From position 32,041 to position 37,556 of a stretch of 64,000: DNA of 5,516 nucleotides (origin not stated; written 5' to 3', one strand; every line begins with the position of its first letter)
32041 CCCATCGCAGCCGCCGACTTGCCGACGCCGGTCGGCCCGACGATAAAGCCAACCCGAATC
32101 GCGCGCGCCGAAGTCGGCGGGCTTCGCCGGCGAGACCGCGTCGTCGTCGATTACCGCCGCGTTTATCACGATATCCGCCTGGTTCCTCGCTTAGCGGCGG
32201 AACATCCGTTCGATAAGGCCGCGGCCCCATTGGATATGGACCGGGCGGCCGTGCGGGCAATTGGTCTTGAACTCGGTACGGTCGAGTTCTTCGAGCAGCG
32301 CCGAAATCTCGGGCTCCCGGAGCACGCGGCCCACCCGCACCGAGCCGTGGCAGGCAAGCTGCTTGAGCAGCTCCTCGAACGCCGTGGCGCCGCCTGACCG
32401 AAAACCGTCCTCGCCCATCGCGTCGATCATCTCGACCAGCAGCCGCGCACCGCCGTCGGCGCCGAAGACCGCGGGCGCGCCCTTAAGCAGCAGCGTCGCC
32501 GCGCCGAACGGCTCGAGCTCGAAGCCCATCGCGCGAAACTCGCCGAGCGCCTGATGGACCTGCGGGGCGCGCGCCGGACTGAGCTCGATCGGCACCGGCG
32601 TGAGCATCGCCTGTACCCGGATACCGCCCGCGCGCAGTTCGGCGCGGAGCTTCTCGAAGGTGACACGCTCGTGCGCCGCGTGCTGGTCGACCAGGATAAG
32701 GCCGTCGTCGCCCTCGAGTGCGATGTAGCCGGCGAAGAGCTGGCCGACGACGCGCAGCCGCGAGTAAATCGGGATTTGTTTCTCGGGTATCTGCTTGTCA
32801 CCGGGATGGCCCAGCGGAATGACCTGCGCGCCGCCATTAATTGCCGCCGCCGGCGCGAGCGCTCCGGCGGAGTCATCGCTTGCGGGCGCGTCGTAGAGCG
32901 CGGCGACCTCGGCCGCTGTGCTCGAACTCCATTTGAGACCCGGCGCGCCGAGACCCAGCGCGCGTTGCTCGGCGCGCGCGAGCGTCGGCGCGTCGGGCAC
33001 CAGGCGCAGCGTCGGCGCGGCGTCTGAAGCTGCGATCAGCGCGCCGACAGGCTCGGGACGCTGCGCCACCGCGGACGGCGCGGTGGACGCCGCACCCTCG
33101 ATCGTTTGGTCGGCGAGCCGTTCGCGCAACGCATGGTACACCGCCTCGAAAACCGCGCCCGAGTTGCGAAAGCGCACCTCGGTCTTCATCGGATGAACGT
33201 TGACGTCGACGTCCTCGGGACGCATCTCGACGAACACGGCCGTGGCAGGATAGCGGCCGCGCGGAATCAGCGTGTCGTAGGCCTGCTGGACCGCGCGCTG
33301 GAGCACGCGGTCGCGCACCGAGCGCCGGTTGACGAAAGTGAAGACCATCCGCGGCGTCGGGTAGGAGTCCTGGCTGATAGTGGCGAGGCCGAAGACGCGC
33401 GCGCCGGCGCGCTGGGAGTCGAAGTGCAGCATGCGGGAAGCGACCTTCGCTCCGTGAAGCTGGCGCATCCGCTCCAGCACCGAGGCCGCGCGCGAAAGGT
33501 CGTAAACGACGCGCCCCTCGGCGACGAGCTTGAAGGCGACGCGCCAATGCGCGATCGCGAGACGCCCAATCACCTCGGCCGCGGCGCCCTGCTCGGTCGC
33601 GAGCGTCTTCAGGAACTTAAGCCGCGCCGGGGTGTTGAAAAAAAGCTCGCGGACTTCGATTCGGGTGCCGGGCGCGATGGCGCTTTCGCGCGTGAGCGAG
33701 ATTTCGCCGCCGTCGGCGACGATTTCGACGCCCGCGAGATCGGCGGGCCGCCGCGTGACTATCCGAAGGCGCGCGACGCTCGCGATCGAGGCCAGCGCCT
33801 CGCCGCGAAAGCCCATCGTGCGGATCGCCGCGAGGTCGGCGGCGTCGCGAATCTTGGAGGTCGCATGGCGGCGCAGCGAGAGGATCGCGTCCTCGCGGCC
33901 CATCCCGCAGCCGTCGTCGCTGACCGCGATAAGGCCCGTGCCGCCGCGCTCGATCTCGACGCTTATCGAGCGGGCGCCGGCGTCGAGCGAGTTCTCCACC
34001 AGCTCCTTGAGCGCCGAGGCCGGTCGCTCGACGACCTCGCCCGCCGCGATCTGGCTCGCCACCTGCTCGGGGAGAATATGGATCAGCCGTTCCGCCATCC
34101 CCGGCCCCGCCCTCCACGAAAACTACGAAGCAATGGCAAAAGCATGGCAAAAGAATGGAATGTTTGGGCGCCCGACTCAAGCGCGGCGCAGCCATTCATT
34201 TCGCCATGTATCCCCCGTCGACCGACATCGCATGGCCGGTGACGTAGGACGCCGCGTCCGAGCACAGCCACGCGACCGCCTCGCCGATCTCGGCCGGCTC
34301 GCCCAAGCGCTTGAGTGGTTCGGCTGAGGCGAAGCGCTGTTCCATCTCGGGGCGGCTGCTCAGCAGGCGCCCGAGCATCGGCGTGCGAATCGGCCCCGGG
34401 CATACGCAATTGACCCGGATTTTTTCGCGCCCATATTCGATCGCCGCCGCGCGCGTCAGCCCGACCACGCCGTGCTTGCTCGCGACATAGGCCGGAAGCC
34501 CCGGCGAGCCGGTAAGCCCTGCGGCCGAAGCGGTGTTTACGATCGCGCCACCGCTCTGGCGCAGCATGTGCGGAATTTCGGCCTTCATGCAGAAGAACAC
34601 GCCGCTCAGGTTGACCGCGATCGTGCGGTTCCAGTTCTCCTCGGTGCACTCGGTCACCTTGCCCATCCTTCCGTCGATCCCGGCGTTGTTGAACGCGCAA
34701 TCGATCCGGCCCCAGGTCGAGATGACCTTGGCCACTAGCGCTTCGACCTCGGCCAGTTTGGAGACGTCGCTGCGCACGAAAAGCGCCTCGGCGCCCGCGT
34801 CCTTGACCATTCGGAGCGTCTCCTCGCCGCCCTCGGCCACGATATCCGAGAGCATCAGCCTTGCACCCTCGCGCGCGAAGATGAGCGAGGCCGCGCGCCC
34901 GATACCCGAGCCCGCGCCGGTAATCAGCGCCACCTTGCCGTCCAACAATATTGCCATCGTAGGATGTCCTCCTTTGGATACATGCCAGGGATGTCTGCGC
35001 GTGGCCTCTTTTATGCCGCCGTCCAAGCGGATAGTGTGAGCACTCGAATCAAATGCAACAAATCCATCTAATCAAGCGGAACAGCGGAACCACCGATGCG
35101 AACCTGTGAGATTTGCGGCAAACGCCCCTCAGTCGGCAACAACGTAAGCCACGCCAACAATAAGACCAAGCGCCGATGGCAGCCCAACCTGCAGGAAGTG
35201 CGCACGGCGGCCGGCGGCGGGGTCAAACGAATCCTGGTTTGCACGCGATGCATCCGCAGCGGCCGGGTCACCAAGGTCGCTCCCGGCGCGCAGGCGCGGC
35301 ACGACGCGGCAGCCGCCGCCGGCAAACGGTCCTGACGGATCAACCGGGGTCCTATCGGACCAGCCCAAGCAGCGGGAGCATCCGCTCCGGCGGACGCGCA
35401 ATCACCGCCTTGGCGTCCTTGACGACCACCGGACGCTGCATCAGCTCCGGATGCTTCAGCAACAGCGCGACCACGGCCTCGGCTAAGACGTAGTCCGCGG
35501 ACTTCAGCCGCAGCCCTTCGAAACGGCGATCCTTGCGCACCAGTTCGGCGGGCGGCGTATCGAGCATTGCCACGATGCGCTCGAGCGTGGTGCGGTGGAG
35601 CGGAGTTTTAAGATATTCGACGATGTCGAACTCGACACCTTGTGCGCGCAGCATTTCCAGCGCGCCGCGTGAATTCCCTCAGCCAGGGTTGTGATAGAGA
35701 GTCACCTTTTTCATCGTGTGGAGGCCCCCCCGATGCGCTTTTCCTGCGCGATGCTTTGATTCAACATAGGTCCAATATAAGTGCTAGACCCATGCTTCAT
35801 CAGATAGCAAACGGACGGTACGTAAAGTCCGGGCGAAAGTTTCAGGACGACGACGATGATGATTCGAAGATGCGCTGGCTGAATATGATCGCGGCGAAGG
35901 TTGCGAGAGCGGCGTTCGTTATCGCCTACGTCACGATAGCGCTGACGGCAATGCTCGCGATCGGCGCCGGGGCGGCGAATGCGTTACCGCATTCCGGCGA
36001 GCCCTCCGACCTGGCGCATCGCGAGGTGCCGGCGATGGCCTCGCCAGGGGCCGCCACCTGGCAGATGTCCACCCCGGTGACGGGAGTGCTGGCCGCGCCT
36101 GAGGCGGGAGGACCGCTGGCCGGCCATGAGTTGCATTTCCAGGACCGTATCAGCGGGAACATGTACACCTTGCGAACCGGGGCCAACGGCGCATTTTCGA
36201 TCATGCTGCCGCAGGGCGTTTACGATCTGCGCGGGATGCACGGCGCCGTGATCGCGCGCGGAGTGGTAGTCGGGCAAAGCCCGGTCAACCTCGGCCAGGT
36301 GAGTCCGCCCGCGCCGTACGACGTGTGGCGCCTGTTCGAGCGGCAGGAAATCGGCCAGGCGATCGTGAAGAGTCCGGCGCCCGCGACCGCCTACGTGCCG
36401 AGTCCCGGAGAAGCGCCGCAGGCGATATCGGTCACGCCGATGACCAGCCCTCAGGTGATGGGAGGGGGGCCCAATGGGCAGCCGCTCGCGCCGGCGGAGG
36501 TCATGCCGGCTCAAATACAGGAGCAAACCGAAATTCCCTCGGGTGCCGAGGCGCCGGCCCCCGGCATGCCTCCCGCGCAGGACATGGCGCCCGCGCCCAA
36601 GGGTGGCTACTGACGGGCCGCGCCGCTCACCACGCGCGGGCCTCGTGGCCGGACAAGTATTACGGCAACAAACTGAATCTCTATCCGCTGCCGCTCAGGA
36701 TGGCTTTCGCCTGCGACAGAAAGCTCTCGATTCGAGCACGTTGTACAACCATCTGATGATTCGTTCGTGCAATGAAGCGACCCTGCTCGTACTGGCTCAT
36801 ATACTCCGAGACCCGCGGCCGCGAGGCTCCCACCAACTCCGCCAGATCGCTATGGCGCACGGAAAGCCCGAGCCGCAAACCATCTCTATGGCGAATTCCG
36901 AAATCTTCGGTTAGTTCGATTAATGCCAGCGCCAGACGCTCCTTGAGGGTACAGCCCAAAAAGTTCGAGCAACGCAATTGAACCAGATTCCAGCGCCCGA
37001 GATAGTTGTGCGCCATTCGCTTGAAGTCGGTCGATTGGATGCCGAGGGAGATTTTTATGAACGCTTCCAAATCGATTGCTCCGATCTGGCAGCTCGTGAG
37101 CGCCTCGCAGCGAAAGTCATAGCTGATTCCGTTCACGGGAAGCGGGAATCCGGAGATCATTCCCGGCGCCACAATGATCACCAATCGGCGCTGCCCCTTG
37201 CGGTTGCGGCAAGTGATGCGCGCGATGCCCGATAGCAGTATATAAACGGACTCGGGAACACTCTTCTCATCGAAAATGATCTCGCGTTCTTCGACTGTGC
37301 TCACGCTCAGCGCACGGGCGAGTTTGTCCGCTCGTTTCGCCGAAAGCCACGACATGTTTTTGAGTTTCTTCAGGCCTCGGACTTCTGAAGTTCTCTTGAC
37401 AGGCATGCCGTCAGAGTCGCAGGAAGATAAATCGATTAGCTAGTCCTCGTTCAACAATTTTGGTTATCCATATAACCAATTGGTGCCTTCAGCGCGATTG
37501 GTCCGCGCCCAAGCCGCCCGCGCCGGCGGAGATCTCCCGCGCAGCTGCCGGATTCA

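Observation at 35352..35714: Candidate selenocysteine-containing ArsC: TGA at the catalytic Cys column followed by a SECIS-like hairpin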

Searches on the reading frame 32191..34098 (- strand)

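Call 27: search_protein_families(library=pfam, proteins=[window:32191-34098:-], max_evalue=0.001)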
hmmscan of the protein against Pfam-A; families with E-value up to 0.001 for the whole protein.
window:32191-34098:- (635 aa): 4 families
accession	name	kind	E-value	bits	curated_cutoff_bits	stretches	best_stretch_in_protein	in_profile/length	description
PF08676.16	MutL_C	-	4.6e-35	120.8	25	1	451-592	1-141/142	MutL C terminal dimerisation domain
PF01119.25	DNA_mis_repair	-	9.4e-32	109.6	26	1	212-328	2-118/119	DNA mismatch repair protein, C-terminal domain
PF13589.12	HATPase_c_3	-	2.4e-11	44.2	25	1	27-117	4-94/137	Histidine kinase-, DNA gyrase B-, and HSP90-like ATPase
PF02518.31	HATPase_c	-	3e-06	28.1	26.4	1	25-80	5-63/111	Histidine kinase-, DNA gyrase B-, and HSP90-like ATPase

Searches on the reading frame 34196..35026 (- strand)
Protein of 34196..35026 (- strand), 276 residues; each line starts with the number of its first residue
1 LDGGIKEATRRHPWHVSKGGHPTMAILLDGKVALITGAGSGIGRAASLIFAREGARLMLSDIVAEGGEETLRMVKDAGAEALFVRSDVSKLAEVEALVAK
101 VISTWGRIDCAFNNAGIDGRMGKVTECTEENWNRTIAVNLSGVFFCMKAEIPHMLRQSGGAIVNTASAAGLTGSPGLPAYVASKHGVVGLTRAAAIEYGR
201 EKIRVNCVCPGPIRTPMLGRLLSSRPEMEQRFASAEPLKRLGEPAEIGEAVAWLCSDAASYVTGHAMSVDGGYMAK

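Call 27: search_protein_families(library=pfam, proteins=[window:34196-35026:-], max_evalue=0.001)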
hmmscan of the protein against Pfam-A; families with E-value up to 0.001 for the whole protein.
window:34196-35026:- (276 aa): 3 families
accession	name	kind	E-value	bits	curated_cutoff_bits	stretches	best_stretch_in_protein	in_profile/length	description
PF13561.12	adh_short_C2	-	2.5e-72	243.7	27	1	37-273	1-235/236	Enoyl-(Acyl carrier protein) reductase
PF00106.31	adh_short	-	4.2e-60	203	26.6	1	31-221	1-190/195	short chain dehydrogenase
PF08659.16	KR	-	1.9e-11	44.6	22.6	1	33-183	3-152/180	KR domain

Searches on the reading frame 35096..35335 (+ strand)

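Call 27: search_protein_families(library=pfam, proteins=[window:35096-35335:+], max_evalue=0.001)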
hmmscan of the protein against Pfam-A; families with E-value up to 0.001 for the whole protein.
window:35096-35335:+ (79 aa): 1 family
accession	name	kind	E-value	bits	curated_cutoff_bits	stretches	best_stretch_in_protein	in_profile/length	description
PF00830.24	Ribosomal_L28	-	2.6e-22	79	27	1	2-56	1-57/60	Ribosomal L28 family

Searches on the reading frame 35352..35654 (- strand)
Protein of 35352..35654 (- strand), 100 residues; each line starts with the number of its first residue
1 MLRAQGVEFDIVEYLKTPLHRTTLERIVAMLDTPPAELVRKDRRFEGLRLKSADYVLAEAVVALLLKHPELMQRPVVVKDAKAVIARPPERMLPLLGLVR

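Call 10: find_related_loci(query=window:35355-35654:-, collection=genome_contigs, flank=10000)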
Query seq(100 aa) (100 aa) in genome_contigs; peptide patterns used: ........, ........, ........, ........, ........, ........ (x = any residue, [..] = any of these).
426 stretches matched a pattern; 49 encode a relative of the query (tblastn E <= 1e-3); 49 distinct loci.
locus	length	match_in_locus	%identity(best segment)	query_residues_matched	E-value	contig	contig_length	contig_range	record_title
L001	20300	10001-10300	89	1-100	7e-53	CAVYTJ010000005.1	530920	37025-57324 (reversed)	MAG: uncultured delta proteobacterium isolate MFD06092.bin.1.266 genome assembly, contig: contig_15505, whole genome sho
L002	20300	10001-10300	89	1-100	2e-52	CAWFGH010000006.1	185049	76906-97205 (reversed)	MAG: uncultured delta proteobacterium isolate MFD00731.bin.2.203 genome assembly, contig: contig_41489, whole genome sho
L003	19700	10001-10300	87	1-100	4e-52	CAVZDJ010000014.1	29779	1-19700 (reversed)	MAG: uncultured delta proteobacterium isolate MFD09222.bin.3.24 genome assembly, contig: contig_145986, whole genome sho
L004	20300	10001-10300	86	1-100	1e-51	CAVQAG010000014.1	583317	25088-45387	MAG: uncultured delta proteobacterium isolate MFD09286.bin.2.82 genome assembly, contig: contig_50049, whole genome shot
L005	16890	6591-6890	86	1-100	5e-51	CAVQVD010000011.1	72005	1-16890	MAG: uncultured delta proteobacterium isolate MFD10064.bin.1.75 genome assembly, contig: contig_24707, whole genome shot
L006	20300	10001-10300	82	1-100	4e-50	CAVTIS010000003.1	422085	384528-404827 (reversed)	MAG: uncultured delta proteobacterium isolate MFD05705.bin.1.131 genome assembly, contig: contig_27063, whole genome sho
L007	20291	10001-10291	88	1-97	3e-50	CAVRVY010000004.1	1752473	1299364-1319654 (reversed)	MAG: uncultured delta proteobacterium isolate MFD05512.bin.2.52 genome assembly, contig: contig_7000, whole genome shotg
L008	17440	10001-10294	85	1-98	1e-48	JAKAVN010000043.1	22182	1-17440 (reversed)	MAG: Deltaproteobacteria bacterium isolate YP4.bin102 NODE_3260_length_22182_cov_1.919610, whole genome shotgun sequence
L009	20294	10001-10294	84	1-98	3e-48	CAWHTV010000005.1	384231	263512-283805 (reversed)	MAG: uncultured delta proteobacterium isolate MFD05705.bin.2.88 genome assembly, contig: contig_26303, whole genome shot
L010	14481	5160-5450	85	1-97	4e-48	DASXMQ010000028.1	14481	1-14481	MAG TPA_asm: Candidatus Binataceae bacterium isolate SMAG_U5332 k141_2789308, whole genome shotgun sequence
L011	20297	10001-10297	82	1-99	4e-47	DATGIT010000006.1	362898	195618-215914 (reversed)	MAG TPA_asm: Candidatus Binataceae bacterium isolate SMAG_U9814 k141_1068947, whole genome shotgun sequence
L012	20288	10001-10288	83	1-96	5e-47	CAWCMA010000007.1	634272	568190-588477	MAG: uncultured delta proteobacterium isolate MFD05502.bin.1.141 genome assembly, contig: contig_61648, whole genome sho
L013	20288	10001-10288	75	1-96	8e-44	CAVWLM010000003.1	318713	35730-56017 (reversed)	MAG: uncultured delta proteobacterium isolate MFD04434.bin.1.44 genome assembly, contig: contig_4559, whole genome shotg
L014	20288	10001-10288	65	1-96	3e-36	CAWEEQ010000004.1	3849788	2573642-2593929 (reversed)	MAG: uncultured delta proteobacterium isolate MFD01138.bin.1.15 genome assembly, contig: contig_9436, whole genome shotg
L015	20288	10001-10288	64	1-96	4e-36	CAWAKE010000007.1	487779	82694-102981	MAG: uncultured delta proteobacterium isolate MFD02416.bin.1.126 genome assembly, contig: contig_9101, whole genome shot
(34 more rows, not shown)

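Call 53: find_encoding_contigs(protein=window:35352-35654:-, flank=10000, max_places=4)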
Protein window:35352-35654:- (100 aa): 17 contigs read that carry it; 4 places shown.
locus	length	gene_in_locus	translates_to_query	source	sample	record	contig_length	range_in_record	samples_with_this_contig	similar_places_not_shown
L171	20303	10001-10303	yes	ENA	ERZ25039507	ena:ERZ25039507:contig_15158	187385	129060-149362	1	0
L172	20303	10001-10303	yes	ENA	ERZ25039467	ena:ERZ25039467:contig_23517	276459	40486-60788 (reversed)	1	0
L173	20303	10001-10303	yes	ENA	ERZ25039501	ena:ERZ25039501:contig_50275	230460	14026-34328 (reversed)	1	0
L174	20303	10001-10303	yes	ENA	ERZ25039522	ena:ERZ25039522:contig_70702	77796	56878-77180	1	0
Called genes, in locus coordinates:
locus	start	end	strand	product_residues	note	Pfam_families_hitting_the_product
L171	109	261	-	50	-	-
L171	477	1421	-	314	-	PF00005:ABC_tran, PF13604:AAA_30 (weak), PF13304:AAA_21 (weak)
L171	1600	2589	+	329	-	PF04055:Radical_SAM, PF06463:Mob_synth_C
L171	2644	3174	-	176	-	-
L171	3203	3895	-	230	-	PF00881:Nitroreductase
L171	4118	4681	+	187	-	PF03167:UDG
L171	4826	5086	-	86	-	-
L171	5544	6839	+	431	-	PF00158:Sigma54_activat, PF14532:Sigma54_activ_2, PF00004:AAA (weak), PF07728:AAA_5 (weak), PF25601:AAA_lid_14, PF02954:HTH_8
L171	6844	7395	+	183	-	-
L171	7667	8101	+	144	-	PF00903:Glyoxalase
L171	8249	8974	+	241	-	PF00027:cNMP_binding, PF13545:HTH_Crp_2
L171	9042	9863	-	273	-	-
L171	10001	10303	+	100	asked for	PF03960:ArsC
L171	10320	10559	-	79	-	PF00830:Ribosomal_L28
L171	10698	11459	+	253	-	PF00106:adh_short, PF08659:KR, PF13561:adh_short_C2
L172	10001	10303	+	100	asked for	PF03960:ArsC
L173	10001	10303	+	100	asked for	PF03960:ArsC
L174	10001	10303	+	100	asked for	PF03960:ArsC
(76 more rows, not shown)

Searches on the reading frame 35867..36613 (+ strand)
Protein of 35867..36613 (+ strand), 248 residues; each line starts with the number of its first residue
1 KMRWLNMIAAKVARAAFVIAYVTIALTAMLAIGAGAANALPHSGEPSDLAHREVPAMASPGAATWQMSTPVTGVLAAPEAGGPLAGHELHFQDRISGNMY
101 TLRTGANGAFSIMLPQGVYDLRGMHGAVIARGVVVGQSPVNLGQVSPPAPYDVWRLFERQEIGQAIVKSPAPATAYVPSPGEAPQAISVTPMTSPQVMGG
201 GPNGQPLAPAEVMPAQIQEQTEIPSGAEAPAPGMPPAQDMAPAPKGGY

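Call 27: search_protein_families(library=pfam, proteins=[window:35867-36613:+], max_evalue=0.001)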
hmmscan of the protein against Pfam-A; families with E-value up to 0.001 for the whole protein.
window:35867-36613:+ (248 aa): 1 family
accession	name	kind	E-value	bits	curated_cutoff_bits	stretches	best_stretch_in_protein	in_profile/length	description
PF13620.12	CarboxypepD_reg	-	0.00087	20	32.3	0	71-122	2-53/82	Carboxypeptidase regulatory-like domain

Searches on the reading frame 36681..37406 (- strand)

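Call 27: search_protein_families(library=pfam, proteins=[window:36681-37406:-], max_evalue=0.001)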
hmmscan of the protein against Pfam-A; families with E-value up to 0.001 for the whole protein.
window:36681-37406:- (241 aa): 2 families
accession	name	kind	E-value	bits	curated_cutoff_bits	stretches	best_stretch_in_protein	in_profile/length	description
PF00027.35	cNMP_binding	-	1.1e-10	41.7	27.5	1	38-119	4-85/89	Cyclic nucleotide-binding domain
PF13545.12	HTH_Crp_2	-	7.8e-08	32.6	27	1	156-223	1-64/70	Crp-like helix-turn-helix domain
